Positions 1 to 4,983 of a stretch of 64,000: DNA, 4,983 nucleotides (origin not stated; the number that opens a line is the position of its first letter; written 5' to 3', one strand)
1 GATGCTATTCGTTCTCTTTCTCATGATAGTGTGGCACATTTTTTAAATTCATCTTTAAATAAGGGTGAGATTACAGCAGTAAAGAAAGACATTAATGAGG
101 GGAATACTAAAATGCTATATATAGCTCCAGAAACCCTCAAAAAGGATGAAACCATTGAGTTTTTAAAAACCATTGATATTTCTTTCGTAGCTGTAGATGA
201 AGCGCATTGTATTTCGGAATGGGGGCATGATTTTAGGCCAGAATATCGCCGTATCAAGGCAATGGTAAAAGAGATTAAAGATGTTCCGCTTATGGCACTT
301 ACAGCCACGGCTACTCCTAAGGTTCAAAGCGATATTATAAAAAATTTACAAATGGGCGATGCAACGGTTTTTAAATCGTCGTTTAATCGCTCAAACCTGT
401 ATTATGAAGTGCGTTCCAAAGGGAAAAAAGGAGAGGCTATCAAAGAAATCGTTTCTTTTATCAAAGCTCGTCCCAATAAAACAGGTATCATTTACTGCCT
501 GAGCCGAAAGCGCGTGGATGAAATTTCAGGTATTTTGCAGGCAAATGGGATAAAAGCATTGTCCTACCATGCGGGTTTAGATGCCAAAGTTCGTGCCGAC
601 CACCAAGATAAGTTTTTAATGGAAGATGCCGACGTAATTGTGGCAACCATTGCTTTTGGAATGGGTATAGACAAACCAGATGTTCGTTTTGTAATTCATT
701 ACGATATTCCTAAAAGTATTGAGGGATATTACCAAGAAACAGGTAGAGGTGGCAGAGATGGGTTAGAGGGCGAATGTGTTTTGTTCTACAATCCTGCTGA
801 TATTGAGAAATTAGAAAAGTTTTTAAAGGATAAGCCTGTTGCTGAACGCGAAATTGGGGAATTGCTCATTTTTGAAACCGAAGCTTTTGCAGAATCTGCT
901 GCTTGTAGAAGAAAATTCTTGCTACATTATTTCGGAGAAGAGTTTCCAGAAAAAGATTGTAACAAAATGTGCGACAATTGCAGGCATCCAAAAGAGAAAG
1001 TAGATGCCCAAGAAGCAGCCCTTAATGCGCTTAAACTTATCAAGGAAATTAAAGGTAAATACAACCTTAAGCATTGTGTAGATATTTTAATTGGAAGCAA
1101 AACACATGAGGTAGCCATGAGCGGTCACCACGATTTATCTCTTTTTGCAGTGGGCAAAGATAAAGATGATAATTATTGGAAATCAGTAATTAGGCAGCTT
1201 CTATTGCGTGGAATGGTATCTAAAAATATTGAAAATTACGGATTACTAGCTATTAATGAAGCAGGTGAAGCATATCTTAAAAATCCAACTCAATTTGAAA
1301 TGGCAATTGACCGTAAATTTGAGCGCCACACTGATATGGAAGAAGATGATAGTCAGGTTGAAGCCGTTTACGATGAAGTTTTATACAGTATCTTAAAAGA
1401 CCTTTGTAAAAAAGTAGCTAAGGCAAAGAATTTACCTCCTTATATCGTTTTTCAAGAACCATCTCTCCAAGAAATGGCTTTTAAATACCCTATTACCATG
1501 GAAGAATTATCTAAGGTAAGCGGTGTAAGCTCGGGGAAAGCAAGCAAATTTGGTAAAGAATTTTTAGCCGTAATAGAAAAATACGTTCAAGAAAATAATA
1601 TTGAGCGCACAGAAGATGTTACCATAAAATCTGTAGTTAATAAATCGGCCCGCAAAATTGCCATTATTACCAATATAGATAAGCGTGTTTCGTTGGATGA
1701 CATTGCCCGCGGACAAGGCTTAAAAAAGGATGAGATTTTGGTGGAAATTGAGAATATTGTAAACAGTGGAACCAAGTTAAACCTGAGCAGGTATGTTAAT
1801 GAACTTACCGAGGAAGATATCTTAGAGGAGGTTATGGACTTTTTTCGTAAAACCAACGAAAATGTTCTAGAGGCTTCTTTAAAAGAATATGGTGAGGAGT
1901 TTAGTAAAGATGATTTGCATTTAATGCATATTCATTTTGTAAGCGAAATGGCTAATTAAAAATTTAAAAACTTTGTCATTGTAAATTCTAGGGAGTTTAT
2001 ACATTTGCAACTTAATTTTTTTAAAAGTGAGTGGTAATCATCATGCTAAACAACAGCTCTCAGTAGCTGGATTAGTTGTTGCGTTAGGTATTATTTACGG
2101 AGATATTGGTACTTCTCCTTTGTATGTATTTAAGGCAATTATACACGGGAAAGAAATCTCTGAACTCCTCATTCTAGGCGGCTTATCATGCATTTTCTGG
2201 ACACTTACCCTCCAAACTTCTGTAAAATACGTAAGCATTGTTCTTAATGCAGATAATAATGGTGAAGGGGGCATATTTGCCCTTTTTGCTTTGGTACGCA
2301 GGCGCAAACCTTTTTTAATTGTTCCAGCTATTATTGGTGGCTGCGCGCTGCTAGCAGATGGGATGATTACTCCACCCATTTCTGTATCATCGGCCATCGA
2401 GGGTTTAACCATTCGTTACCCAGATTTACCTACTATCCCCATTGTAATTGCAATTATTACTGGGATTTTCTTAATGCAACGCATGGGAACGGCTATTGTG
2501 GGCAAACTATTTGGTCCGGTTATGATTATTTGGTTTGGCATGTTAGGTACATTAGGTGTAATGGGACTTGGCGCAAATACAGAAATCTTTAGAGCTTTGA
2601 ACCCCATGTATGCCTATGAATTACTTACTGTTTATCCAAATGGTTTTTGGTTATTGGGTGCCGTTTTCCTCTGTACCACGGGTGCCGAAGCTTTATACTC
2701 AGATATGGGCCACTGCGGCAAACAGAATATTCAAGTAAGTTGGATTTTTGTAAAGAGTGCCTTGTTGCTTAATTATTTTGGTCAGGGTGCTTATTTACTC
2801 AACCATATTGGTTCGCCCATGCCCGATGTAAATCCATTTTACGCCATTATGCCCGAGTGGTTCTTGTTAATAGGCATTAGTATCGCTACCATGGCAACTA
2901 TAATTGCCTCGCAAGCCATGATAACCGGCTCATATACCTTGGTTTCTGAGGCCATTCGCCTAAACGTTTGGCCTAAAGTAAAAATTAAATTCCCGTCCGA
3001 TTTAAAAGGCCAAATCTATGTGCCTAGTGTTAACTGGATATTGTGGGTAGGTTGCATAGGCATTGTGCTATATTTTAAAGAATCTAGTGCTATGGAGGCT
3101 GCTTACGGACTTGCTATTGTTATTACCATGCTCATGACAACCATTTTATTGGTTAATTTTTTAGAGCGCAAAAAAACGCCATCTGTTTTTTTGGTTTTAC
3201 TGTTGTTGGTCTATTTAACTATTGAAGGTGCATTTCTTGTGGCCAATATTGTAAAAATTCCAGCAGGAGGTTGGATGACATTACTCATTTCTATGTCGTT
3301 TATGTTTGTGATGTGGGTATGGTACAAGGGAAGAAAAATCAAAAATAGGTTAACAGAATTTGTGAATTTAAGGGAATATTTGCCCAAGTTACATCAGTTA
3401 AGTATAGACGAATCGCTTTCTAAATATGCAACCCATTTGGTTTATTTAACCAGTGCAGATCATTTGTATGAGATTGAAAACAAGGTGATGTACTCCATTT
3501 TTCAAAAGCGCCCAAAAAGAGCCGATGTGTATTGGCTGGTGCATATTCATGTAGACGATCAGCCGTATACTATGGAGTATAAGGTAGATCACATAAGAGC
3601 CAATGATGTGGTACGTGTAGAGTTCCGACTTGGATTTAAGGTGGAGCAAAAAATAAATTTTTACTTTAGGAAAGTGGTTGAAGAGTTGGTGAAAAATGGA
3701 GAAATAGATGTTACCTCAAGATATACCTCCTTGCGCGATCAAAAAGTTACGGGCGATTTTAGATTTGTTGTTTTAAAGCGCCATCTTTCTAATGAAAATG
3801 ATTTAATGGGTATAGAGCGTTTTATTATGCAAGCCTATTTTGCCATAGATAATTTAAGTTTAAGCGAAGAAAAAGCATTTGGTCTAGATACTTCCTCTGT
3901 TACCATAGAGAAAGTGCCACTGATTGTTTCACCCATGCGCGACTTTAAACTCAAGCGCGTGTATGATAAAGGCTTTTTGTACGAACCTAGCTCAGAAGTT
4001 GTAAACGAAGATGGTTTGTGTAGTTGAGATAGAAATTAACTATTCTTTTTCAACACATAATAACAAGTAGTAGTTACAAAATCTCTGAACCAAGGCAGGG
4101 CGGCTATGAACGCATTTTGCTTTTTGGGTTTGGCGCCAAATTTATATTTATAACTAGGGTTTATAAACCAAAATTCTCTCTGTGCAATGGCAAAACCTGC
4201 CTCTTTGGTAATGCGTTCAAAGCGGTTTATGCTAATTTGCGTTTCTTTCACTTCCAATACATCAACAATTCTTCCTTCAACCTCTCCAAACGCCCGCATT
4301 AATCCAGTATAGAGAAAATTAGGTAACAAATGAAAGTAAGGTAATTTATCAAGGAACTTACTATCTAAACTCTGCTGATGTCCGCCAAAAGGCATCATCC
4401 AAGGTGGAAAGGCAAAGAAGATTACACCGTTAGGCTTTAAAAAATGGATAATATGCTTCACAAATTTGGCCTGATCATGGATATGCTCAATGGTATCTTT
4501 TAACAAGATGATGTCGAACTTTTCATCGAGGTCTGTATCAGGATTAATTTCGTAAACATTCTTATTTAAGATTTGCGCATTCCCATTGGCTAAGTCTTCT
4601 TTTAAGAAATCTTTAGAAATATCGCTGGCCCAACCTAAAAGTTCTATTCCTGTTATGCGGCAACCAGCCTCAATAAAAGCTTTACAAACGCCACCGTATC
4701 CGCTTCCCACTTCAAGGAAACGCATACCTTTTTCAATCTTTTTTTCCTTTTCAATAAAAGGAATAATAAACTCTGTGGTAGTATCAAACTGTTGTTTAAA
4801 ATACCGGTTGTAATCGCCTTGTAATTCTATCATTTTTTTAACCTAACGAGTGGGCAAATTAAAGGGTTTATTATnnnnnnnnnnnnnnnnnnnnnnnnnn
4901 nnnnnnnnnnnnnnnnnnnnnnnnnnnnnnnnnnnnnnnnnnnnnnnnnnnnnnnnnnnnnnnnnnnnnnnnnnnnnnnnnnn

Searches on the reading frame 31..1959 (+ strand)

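Call 103: search_protein_families(library=pfam, proteins=[window:31-1959:+], max_evalue=0.00001)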
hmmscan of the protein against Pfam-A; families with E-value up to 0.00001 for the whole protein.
window:31-1959:+ (642 aa): 6 families
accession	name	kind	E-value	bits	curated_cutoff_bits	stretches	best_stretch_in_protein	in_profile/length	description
PF09382.16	RQC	-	6e-29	100.6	23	1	320-431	1-112/114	RQC domain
PF00271.37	Helicase_C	-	3.1e-20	72.9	23.5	1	136-244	5-110/110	Helicase conserved C-terminal domain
PF21220.3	RecQ-1-like_HTH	-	3.2e-18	66.1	27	1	539-589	1-51/51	RecQ-1-like, helix-turn-helix domain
PF00570.28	HRDC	-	2.5e-16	59.8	23.8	1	449-515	2-68/68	HRDC domain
PF16124.10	RecQ_Zn_bind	-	3.4e-14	53.8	25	1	255-318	1-66/66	RecQ zinc-binding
PF00270.35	DEAD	-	1.2e-08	35.3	26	1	12-98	83-164/167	DEAD/DEAH box helicase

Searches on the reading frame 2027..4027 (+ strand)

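Call 103: search_protein_families(library=pfam, proteins=[window:2027-4027:+], max_evalue=0.00001)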
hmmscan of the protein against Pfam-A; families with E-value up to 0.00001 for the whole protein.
window:2027-4027:+ (666 aa): 2 families
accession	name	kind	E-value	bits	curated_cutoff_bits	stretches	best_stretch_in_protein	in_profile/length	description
PF02705.21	K_trans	-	1.1e-158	528.9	24.8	1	17-444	3-442/454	K+ potassium transporter integral membrane domain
PF22776.1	K_trans_C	-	1.3e-19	70.9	24.8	1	469-625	2-142/151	K+ potassium transporter C-terminal domain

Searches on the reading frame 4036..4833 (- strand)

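Call 69: search_protein_families(library=pfam, proteins=[window:4036-4833:-], max_evalue=0.00001)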
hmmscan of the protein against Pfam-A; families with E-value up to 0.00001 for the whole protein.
window:4036-4833:- (265 aa): 6 families
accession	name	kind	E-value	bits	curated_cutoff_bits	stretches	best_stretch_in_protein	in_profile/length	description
PF13489.12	Methyltransf_23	-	1.8e-17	64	27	1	30-142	16-118/164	Methyltransferase domain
PF08241.18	Methyltransf_11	-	4.8e-11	43.6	21.2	1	40-140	1-95/95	Methyltransferase domain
PF08242.18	Methyltransf_12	-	9.3e-11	42.8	30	1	40-138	1-98/98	Methyltransferase domain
PF13847.12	Methyltransf_31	-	8.2e-09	35.7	27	1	33-141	1-110/145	Methyltransferase domain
PF13649.12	Methyltransf_25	-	3.8e-08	34.3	27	1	40-136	2-97/97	Methyltransferase domain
PF02353.26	CMAS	-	1.3e-06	28.4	27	1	31-139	58-163/273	Mycolic acid cyclopropane synthetase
